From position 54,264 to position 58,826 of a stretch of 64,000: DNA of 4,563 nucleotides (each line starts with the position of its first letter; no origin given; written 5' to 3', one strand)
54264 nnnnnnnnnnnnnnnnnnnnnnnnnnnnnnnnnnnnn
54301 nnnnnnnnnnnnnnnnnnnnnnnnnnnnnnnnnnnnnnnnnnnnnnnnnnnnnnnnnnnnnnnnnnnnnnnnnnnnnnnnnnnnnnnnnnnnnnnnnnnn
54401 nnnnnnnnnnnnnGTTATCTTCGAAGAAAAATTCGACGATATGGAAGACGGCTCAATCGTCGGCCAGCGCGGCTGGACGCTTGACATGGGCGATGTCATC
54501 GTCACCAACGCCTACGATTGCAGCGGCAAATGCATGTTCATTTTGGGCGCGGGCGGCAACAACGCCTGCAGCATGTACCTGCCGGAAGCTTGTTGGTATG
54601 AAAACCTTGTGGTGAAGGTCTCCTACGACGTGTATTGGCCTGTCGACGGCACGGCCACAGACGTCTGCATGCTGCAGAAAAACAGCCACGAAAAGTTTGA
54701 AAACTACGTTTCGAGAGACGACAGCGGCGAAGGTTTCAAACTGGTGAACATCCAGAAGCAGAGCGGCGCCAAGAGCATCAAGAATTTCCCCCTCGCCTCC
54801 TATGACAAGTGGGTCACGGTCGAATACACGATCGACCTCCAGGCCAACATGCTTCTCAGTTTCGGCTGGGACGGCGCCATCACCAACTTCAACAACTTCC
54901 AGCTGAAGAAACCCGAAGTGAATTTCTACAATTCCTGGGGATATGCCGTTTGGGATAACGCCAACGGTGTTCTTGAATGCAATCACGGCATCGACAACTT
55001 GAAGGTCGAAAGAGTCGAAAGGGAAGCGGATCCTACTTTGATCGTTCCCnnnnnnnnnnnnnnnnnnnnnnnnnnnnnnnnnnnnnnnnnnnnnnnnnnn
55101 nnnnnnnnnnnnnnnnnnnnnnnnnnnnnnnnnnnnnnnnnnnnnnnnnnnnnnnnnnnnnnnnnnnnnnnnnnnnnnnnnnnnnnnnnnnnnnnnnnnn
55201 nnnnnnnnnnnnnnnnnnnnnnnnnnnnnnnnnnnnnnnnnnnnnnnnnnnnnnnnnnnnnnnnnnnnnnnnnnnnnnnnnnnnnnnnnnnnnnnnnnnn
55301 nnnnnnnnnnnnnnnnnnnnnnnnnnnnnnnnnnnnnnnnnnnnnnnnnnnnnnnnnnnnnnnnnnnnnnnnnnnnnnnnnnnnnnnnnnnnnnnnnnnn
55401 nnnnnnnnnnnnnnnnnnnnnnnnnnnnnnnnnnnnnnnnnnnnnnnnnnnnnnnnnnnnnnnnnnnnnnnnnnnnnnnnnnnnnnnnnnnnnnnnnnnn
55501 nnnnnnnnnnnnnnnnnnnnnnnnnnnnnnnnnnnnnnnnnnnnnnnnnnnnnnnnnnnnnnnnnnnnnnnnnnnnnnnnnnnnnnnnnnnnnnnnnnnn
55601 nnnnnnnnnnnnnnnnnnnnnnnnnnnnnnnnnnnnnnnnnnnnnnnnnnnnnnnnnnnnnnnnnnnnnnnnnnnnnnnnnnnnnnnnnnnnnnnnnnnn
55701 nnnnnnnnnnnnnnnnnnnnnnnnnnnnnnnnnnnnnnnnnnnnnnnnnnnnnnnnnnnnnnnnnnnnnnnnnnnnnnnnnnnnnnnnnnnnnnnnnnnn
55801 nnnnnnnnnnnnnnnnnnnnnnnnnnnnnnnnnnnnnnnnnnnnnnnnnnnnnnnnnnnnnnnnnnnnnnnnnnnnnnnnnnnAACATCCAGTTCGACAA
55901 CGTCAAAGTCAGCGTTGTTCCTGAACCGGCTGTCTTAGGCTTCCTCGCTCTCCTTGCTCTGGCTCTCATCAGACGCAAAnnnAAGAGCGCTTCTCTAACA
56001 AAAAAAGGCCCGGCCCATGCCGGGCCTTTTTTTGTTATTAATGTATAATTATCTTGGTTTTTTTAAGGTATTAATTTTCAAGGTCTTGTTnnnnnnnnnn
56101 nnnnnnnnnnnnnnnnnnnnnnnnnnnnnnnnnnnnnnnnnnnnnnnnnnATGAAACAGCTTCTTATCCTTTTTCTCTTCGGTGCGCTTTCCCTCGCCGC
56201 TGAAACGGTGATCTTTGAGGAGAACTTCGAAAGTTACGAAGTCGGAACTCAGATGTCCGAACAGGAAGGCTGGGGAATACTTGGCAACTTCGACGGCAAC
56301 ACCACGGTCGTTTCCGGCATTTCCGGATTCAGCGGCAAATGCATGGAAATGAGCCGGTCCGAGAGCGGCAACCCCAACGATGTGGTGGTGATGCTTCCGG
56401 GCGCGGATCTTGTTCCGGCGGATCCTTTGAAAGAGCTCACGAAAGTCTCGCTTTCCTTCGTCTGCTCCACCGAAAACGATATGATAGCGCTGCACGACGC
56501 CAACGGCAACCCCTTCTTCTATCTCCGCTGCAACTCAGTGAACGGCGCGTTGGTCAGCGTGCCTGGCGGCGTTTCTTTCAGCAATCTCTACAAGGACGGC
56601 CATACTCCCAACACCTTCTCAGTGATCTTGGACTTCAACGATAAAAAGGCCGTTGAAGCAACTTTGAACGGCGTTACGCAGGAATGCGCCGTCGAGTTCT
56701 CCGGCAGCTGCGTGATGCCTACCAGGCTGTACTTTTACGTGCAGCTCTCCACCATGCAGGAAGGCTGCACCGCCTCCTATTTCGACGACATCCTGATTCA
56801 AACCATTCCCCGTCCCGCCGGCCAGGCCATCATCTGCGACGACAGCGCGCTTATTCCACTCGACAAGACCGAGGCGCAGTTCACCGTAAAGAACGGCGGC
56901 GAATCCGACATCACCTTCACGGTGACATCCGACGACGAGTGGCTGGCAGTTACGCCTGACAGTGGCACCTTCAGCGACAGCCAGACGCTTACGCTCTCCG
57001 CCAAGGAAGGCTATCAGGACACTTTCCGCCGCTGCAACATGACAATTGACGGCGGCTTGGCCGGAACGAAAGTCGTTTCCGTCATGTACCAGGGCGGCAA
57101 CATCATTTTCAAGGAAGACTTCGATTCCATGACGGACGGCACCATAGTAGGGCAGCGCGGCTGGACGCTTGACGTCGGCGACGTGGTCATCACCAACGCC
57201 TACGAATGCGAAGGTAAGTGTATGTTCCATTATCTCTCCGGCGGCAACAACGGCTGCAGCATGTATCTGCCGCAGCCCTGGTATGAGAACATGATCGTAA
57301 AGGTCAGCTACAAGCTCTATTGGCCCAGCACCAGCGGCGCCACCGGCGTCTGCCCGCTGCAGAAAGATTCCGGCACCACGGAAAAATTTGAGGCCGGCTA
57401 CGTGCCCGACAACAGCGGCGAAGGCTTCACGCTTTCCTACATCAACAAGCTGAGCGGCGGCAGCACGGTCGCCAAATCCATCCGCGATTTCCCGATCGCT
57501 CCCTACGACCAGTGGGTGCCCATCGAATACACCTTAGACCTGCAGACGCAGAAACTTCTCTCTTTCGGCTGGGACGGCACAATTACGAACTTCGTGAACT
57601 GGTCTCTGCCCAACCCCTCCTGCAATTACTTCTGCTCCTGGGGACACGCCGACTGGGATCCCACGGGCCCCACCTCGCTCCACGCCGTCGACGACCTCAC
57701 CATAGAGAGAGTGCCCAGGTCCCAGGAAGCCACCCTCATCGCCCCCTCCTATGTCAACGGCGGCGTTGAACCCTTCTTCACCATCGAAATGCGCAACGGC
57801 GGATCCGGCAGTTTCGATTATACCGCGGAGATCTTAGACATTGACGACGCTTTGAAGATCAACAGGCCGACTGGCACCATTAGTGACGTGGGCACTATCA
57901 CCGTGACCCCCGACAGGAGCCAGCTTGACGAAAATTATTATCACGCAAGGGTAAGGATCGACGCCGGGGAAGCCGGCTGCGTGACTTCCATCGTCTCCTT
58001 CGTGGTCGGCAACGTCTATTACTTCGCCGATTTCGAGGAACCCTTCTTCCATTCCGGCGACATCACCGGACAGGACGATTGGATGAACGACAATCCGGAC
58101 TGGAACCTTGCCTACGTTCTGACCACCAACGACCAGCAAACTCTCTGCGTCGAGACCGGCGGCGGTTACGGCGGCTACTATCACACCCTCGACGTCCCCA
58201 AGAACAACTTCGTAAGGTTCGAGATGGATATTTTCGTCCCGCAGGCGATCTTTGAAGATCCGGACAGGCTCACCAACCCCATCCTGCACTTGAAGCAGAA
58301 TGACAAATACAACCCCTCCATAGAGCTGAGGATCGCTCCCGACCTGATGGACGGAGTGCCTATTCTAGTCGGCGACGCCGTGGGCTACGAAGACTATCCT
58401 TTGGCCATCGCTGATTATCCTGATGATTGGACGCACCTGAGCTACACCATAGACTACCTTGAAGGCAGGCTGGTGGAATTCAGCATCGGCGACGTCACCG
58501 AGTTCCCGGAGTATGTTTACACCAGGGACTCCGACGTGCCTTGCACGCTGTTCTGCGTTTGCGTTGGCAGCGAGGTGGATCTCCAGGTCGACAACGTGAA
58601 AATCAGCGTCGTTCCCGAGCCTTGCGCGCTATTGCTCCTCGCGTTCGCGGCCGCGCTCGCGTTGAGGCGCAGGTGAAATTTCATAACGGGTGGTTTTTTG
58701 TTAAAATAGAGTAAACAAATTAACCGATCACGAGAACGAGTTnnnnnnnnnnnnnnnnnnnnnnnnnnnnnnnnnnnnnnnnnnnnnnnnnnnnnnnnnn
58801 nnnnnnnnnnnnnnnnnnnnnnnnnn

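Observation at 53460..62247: Cluster of paralogous ~850-aa PEP-CTERM proteins, each built from three copies of one module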

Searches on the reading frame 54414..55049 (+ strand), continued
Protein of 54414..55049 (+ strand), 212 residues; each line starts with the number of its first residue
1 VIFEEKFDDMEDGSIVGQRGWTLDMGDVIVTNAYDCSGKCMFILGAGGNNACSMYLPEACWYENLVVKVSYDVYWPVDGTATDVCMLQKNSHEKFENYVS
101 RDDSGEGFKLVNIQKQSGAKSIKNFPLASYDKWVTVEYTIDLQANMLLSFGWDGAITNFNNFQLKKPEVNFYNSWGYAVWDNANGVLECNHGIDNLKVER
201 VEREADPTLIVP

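Call 69: fold_search(model_id=the predicted structure, library=viral)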
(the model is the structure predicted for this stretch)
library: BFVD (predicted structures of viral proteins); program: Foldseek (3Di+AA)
matches with E <= 10: 1734; with E <= 0.001: 106
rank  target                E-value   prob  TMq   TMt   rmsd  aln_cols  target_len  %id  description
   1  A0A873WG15            1.7e-06  1.00  0.54  0.40   9.1       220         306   14  Uncharacterized protein [Providencia phage Kokobel1]
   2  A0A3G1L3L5            3.1e-06  1.00  0.59  0.13   6.9       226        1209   17  Concanavalin A-like lectin/glucanase superfamily protein [Synechococcus phage S-CBWM1]
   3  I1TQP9                7.6e-06  1.00  0.58  0.37   4.6       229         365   11  (no name in the UniProt tables at hand)
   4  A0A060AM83            9.0e-06  1.00  0.52  0.55   6.3       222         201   16  Uncharacterized protein [Cronobacter phage CR8]
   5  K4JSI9                9.5e-06  1.00  0.60  0.38   4.7       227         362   10  (no name in the UniProt tables at hand)
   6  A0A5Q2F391            1.3e-05  1.00  0.56  0.40   7.8       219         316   12  Uncharacterized protein [Serratia phage JS26]
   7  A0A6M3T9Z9            1.5e-05  1.00  0.67  0.30   3.7       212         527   13  Uncharacterized protein [Sphingomonas phage Kharn]
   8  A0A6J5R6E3            1.6e-05  1.00  0.55  0.16   5.7       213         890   11  LamG domain containing protein (Fragment) [uncultured Caudovirales phage]
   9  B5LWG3                1.7e-05  1.00  0.46  0.27   5.8       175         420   14  Putative LamG-like jellyroll protein [Feldmannia species virus]
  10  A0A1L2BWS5            1.8e-05  1.00  0.56  0.55   7.8       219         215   14  ConA-like lectin/glucanase [Nodularia phage vB_NpeS-2AV2]
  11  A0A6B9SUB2            2.9e-05  1.00  0.61  0.41  10.1       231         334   13  (no name in the UniProt tables at hand)
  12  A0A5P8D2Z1            2.9e-05  1.00  0.54  0.53   6.4       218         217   10  (no name in the UniProt tables at hand)
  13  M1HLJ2                3.1e-05  1.00  0.46  0.30   9.1       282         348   12  (no name in the UniProt tables at hand)
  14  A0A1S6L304            3.1e-05  1.00  0.33  0.23   8.9       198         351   12  Uncharacterized protein [Erwinia phage vB_EamM_Yoloswag]
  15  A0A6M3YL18            3.4e-05  1.00  0.54  0.35   5.5       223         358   14  Uncharacterized protein [Cronobacter phage JC01]
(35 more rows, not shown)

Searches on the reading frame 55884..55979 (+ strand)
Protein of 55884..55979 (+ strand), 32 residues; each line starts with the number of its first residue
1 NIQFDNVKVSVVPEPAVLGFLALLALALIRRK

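Call 70: search_protein_families(library=ncbifam, proteins=[window:55884-55979:+], max_evalue=10)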
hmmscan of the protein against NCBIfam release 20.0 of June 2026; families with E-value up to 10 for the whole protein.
seq(32 aa): 11 families
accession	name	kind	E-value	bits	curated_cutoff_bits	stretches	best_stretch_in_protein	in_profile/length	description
NF038120.1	PEP_CTERM_QFxxD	subfamily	0.00026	20.9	80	1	4-31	185-212/215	NF038120 family PEP-CTERM protein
TIGR02595.1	PEP_CTERM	domain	0.005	17.6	16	1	12-32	1-21/24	PEP-CTERM sorting domain-containing protein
TIGR03901.2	MYXO-CTERM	domain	0.005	17.2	20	1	15-31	15-32/34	MYXO-CTERM sorting domain-containing protein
NF038125.1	PEP_CTERM_THxN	subfamily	0.013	15.1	85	1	9-32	219-245/246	THxN family PEP-CTERM protein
NF038129.1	PEP_NF038129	equivalog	0.033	14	65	1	6-31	165-192/194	NF038129 family PEP-CTERM protein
NF038130.1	PEP_NF038130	equivalog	0.053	13.1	60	1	4-31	255-283/283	NF038130 family PEP-CTERM protein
NF041538.1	PEP_EDSA_1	subfamily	0.07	12.8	100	1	5-31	276-305/307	EDSAP-1 family PEP-CTERM protein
NF033554.9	floc_PepA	equivalog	0.12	12.1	80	1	4-31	234-258/261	flocculation-associated PEP-CTERM protein PepA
NF038126.1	PEP_CTERM_FxDxF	subfamily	0.22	11.8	50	1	6-31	136-165/165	FxDxF family PEP-CTERM protein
NF038124.1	PEP_CTERM_TLD_A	exception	0.23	11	100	1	8-31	207-232/235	PEP_CTERM-anchored TLD domain-containing protein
TIGR03778.1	VPDSG_CTERM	subfamily_domain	0.26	11.5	22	1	16-32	8-24/24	VPDSG-CTERM sorting domain-containing protein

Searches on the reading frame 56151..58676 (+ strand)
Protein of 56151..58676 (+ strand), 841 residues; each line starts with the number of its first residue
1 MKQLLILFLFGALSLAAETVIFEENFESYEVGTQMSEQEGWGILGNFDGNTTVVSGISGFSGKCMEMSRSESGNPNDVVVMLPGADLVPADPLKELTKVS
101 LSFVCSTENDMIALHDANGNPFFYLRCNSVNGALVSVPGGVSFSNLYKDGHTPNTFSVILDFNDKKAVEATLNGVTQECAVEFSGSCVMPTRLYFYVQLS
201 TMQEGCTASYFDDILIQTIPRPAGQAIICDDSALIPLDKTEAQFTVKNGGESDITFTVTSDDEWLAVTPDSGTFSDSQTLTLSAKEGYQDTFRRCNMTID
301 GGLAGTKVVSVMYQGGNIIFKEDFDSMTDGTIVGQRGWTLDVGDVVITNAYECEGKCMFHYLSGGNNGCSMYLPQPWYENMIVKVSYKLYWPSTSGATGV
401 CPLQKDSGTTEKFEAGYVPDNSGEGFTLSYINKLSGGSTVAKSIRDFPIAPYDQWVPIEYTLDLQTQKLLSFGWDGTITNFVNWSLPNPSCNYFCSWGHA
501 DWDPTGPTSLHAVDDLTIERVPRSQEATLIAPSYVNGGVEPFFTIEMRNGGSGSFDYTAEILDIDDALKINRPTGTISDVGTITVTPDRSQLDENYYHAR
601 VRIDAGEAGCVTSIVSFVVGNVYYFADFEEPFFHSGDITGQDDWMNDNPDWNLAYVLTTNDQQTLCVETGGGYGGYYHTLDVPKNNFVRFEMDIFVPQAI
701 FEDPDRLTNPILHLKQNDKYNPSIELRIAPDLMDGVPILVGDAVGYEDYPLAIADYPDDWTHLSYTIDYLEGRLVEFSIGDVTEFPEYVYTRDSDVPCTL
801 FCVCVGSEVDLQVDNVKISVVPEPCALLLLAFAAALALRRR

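Call 3: search_protein_families(library=pfam, proteins=[window:56151-58676:+], max_evalue=1)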
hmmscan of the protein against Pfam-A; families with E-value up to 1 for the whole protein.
window:56151-58676:+ (841 aa): 5 families
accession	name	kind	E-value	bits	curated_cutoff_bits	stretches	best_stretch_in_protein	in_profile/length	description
PF19190.6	BACON_2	-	8.2e-13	48.5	25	1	239-311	18-89/94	Viral BACON domain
PF13004.13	BACON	-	8e-05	23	25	1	257-311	4-58/61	Putative binding domain, N-terminal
PF11745.13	DUF3304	-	0.077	13.9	22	1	355-388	18-51/97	Protein of unknown function (DUF3304)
PF22076.2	Cep192_D6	-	0.087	13.5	35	1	239-282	21-64/101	Cep192 domain 6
PF22544.2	HYDIN_VesB_CFA65-like_Ig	-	0.1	13.3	25.5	1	237-281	18-65/100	HYDIN/CFA65/VesB-like, Ig-like domain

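Call 4: search_protein_families(library=ncbifam, proteins=[window:56151-58676:+], max_evalue=1)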
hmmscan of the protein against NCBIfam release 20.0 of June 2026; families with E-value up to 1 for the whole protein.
window:56151-58676:+ (841 aa): 3 families
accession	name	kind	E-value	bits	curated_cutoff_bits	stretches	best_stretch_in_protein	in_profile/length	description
NF038120.1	PEP_CTERM_QFxxD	subfamily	0.00054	19.9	80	1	798-841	173-212/215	NF038120 family PEP-CTERM protein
NF050189.1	PGAP-CTERM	domain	0.16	12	25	1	828-841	12-25/28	PGAP-CTERM sorting domain-containing protein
NF038129.1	PEP_NF038129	equivalog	0.19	11.5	65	1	810-841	160-192/194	NF038129 family PEP-CTERM protein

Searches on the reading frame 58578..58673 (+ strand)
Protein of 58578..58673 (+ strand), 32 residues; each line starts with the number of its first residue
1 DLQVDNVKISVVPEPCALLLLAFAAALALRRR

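Call 70: search_protein_families(library=ncbifam, proteins=[window:58578-58673:+], max_evalue=10)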
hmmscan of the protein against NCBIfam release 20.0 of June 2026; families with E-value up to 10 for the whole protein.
seq(32 aa): 12 families
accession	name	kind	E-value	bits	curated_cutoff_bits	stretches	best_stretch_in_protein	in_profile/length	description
NF038120.1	PEP_CTERM_QFxxD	subfamily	5.2e-05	23.2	80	1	4-32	185-212/215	NF038120 family PEP-CTERM protein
NF050189.1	PGAP-CTERM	domain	0.0018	18.3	25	1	18-32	11-25/28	PGAP-CTERM sorting domain-containing protein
NF038129.1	PEP_NF038129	equivalog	0.0023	17.8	65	1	4-32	163-192/194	NF038129 family PEP-CTERM protein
TIGR02595.1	PEP_CTERM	domain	0.0032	18.2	16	1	12-32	1-21/24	PEP-CTERM sorting domain-containing protein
TIGR03901.2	MYXO-CTERM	domain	0.019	15.3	20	1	17-32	18-32/34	MYXO-CTERM sorting domain-containing protein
NF041927.1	Xrt_dep_XDP1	equivalog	0.019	15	125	1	10-32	217-240/242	exosortase-dependent surface protein XDP1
NF058571.1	GVDTG_CTERM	domain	0.029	14.7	29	1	17-32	29-44/44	GVDTG sorting domain-containing protein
NF038125.1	PEP_CTERM_THxN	subfamily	0.06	12.9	85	1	9-32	217-244/246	THxN family PEP-CTERM protein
NF033554.9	floc_PepA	equivalog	0.14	12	80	1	7-32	232-259/261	flocculation-associated PEP-CTERM protein PepA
NF038118.1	PEP_CTERM_CCXG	equivalog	0.15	11.7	90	1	2-31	166-196/199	CCXG family PEP-CTERM protein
NF038124.1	PEP_CTERM_TLD_A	exception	0.19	11.3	100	1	8-28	207-228/235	PEP_CTERM-anchored TLD domain-containing protein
TIGR03778.1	VPDSG_CTERM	subfamily_domain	1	9.6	22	1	17-32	9-24/24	VPDSG-CTERM sorting domain-containing protein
